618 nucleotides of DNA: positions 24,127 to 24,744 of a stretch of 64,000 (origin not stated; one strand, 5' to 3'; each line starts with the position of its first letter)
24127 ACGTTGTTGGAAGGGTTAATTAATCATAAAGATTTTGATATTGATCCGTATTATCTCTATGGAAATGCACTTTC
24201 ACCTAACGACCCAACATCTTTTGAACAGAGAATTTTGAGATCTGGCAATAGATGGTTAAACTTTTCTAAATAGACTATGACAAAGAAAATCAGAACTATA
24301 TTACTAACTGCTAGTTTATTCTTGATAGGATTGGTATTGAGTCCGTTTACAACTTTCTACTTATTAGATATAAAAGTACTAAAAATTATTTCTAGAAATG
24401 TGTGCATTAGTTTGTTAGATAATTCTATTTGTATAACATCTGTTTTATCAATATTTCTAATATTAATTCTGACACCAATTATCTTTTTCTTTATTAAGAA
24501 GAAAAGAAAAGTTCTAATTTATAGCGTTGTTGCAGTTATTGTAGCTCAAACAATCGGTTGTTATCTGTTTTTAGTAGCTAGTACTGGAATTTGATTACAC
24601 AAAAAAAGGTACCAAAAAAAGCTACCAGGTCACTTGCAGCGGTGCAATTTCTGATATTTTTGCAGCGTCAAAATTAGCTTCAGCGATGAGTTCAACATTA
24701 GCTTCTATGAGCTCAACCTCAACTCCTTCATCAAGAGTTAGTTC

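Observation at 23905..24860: Repeat-bounded cassette downstream of the TpsA gene: possible orphan module plus a TpsA gene fragment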

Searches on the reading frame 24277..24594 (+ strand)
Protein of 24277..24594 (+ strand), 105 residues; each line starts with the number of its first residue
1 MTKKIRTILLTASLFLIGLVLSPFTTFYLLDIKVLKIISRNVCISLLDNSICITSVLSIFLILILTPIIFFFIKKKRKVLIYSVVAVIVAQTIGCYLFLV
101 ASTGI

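Call 12: search_protein_families(library=pfam, proteins=[window:24277-24591:+], max_evalue=0.1)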
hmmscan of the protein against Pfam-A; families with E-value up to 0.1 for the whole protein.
window:24277-24591:+ (105 aa): 2 families
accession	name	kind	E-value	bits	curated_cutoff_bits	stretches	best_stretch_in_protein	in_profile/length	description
PF06550.16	SPP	-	0.044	13.7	23.9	1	46-102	26-81/283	Signal-peptide peptidase, presenilin aspartyl protease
PF10840.13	DUF2645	-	0.059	14.4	25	0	41-91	34-85/98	Protein of unknown function (DUF2645)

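Call 14: find_encoding_contigs(protein=window:24277-24594:+, flank=10000, max_places=10)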
Protein window:24277-24594:+ (105 aa): 2 contigs read that carry it; 2 places shown.
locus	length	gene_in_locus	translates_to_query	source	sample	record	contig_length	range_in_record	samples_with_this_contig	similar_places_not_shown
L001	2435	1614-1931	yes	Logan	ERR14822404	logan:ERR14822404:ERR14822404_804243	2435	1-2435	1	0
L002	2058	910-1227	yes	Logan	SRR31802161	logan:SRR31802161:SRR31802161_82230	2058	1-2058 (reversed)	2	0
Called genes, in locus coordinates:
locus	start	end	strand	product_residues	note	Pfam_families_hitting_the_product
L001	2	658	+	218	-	?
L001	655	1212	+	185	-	-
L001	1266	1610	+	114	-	-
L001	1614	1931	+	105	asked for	-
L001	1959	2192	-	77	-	-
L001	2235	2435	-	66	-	?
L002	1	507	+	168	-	?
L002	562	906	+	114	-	-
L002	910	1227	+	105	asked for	-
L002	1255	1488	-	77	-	-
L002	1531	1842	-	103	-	PF13146:TRL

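Call 93: find_homologous_proteins(query=window:24277-24591:+, max_evalue=0.01)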
Query window:24277-24591:+ (105 aa): 1 proteins with E <= 0.01 among 32 candidates.
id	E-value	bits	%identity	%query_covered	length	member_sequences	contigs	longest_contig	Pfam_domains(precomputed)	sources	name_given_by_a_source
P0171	1.9e-52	193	100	100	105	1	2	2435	-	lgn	-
